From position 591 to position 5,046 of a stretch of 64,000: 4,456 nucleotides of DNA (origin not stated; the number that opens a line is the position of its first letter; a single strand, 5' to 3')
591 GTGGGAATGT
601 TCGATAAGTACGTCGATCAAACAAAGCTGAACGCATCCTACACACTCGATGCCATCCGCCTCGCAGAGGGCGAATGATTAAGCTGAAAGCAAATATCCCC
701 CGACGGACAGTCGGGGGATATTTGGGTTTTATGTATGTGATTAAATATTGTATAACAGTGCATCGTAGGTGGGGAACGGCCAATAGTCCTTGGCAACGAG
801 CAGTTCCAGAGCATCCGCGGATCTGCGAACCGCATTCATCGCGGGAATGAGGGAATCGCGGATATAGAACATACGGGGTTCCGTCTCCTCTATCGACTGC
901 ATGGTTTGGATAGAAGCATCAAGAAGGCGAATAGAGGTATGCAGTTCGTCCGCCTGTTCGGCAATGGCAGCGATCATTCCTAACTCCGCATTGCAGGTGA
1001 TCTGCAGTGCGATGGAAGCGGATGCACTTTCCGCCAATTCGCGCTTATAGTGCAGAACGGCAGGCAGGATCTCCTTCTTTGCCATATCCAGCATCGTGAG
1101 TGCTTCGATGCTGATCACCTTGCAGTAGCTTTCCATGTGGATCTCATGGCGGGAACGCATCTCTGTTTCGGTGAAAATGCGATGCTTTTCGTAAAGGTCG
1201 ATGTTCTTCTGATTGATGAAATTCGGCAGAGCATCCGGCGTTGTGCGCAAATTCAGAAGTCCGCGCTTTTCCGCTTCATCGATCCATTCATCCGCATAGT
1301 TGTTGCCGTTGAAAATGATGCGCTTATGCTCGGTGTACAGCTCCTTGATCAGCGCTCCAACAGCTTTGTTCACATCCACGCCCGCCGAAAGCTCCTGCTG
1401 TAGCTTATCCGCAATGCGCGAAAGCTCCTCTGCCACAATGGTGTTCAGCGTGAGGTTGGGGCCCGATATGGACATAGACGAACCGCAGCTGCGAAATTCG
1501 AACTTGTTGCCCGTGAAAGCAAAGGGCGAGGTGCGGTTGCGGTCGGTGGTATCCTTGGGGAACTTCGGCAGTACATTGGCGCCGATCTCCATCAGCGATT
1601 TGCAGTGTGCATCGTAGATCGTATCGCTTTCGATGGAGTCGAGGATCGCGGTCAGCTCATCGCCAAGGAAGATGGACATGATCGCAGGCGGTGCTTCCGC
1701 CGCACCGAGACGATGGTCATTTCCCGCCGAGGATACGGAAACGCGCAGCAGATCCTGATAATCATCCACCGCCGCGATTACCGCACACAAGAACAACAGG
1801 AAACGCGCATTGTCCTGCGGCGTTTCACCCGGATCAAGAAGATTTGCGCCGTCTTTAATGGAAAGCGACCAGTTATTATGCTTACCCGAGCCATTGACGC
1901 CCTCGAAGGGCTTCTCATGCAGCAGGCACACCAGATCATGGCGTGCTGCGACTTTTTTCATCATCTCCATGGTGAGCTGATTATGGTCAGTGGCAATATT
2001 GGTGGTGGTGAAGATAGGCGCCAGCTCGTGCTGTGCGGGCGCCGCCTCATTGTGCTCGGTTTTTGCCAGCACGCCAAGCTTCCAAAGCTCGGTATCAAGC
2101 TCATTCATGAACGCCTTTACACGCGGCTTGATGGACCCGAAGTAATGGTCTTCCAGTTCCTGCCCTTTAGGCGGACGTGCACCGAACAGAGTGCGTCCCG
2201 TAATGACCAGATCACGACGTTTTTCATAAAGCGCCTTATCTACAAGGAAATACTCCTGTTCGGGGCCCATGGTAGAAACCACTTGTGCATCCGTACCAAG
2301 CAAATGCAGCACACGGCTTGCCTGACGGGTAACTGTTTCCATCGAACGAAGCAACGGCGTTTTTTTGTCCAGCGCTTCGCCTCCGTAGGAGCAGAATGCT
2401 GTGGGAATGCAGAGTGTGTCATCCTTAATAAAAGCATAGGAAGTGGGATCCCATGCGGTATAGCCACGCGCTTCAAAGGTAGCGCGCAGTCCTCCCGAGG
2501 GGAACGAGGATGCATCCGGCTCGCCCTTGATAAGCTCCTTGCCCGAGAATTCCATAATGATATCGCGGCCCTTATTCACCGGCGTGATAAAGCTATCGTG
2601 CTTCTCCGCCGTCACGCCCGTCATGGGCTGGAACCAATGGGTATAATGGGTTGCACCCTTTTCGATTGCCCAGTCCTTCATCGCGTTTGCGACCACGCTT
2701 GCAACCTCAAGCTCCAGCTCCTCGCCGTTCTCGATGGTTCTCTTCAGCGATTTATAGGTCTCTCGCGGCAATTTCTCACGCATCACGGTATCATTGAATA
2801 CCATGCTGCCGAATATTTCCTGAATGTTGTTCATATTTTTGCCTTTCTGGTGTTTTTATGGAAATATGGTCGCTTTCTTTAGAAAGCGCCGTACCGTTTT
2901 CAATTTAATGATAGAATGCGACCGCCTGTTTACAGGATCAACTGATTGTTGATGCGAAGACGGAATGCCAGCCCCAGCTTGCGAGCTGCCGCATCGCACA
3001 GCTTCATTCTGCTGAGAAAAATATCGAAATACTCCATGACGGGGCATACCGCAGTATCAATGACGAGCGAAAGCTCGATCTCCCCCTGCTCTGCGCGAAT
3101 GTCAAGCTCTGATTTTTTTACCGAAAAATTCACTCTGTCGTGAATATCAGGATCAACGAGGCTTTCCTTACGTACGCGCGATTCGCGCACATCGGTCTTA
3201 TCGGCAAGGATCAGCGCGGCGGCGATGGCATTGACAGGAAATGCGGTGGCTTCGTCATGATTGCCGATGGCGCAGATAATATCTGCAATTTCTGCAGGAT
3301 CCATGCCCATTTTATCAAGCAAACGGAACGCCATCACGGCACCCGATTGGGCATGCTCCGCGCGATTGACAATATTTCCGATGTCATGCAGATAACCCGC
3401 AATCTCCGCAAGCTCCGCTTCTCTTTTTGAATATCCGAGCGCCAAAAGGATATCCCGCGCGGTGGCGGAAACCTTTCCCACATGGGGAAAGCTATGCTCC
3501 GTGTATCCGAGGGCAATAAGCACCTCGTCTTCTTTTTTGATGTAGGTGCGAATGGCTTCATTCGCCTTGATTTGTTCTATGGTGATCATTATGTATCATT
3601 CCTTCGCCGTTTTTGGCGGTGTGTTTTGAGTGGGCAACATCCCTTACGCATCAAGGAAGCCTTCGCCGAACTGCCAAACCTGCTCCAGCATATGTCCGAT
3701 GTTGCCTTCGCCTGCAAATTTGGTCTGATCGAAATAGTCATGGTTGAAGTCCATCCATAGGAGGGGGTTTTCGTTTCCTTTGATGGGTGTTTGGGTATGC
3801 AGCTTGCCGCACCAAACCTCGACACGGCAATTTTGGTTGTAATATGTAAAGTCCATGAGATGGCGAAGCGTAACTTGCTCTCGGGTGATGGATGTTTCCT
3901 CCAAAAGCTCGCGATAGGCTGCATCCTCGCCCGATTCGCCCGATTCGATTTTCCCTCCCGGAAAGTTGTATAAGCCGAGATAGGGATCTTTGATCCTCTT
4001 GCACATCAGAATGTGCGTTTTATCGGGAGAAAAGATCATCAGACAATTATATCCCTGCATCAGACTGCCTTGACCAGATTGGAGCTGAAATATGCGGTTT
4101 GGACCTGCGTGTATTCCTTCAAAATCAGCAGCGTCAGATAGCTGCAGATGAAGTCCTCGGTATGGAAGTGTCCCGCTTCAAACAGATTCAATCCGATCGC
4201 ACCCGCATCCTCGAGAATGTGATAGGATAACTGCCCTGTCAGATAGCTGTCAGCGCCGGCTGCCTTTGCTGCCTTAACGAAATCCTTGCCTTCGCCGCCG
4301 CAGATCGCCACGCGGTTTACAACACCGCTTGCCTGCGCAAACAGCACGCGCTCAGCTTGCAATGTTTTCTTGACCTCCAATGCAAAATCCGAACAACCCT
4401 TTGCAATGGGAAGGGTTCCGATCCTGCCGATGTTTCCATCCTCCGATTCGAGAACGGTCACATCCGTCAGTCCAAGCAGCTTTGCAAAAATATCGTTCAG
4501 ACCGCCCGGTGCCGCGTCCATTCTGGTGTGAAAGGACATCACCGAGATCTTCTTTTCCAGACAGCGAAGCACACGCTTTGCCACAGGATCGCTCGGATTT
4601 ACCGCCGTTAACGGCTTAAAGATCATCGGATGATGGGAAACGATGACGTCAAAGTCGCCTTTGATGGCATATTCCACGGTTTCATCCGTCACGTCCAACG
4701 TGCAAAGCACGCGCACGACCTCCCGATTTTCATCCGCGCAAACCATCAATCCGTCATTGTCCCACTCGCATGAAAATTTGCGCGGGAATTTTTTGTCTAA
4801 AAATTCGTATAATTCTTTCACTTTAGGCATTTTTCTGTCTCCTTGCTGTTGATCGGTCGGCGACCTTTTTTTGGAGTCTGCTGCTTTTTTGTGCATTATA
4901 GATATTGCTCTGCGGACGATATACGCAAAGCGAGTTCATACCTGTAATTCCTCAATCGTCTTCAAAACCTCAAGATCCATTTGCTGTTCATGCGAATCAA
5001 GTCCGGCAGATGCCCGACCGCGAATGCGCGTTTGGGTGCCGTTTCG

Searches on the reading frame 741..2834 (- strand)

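Call 36: search_protein_families(library=pfam, proteins=[window:741-2834:-])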
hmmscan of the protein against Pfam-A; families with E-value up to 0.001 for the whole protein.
window:741-2834:- (697 aa): 3 families
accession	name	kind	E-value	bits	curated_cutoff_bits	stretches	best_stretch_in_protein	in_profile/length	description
PF12437.13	GSIII_N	-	4.7e-82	273.8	25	1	5-164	2-160/160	Glutamine synthetase type III N terminal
PF18318.6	Gln-synt_C-ter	-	2.1e-45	153.8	22.7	1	492-605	2-115/118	Glutamine synthetase C-terminal domain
PF00120.29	Gln-synt_C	-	1.4e-19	70.8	24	1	173-349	9-181/344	Glutamine synthetase, catalytic domain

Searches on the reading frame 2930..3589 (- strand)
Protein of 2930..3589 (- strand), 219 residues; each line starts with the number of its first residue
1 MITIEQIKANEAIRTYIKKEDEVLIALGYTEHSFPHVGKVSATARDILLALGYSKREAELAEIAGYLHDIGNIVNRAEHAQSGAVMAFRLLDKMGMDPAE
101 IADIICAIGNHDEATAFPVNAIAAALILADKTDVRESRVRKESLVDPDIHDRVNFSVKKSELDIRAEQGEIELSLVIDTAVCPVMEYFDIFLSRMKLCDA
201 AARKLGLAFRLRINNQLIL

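Call 36: search_protein_families(library=pfam, proteins=[window:2930-3589:-])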
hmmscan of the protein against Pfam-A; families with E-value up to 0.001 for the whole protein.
window:2930-3589:- (219 aa): 1 family
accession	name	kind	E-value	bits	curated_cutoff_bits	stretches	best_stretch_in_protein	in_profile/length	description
PF01966.28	HD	-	9.1e-07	29.6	22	1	36-112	4-89/116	HD domain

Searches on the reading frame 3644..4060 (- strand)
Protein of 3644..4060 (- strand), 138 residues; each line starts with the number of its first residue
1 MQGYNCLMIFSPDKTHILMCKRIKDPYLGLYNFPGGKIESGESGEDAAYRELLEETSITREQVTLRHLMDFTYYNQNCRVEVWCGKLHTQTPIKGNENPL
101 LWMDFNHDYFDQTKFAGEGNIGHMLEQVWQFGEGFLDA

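Call 58: search_protein_families(library=pfam, proteins=[window:3644-4060:-], max_evalue=0.01)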
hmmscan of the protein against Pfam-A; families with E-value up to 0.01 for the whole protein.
window:3644-4060:- (138 aa): 3 families
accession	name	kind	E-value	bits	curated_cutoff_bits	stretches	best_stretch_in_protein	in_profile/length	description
PF00293.34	NUDIX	-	9.2e-15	55.3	21.1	1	7-71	9-71/134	NUDIX domain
PF14815.12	NUDIX_4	-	5.1e-07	29.9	35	1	8-104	4-94/113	NUDIX domain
PF22327.2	Nudt16-like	-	0.0007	20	27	1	11-67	19-72/161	U8 snoRNA-decapping enzyme-like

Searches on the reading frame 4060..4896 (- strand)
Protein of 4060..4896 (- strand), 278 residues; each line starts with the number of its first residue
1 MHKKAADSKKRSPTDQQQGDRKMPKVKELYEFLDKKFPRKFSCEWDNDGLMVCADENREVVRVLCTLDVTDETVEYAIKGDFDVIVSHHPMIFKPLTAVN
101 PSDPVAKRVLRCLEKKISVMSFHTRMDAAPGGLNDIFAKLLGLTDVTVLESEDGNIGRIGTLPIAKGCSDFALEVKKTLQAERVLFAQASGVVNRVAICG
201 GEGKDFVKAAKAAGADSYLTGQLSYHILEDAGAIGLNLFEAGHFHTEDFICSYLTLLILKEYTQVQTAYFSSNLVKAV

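Call 3: search_protein_families(library=pfam, proteins=[window:4060-4896:-])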
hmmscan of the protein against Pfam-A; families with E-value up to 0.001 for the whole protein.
window:4060-4896:- (278 aa): 1 family
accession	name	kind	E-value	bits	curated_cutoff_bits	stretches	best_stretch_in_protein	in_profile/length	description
PF01784.24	DUF34_NIF3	-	7.2e-68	229.4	23.4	1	25-264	2-241/256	Duf34/NIF3 (NGG1p interacting factor 3)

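Call 4: search_protein_families(library=ncbifam, proteins=[window:4060-4896:-])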
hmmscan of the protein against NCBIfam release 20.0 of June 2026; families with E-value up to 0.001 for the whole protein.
window:4060-4896:- (278 aa): 2 families
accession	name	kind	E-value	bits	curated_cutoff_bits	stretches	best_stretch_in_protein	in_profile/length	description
TIGR00486.1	YbgI_SA1388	equivalog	4.4e-55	187.1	130.55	1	25-258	2-233/250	Nif3-like dinuclear metal center hexameric protein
NF008064.0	PRK10799.1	equivalog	7.6e-18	65.3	414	1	28-251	5-223/247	type 2 GTP cyclohydrolase I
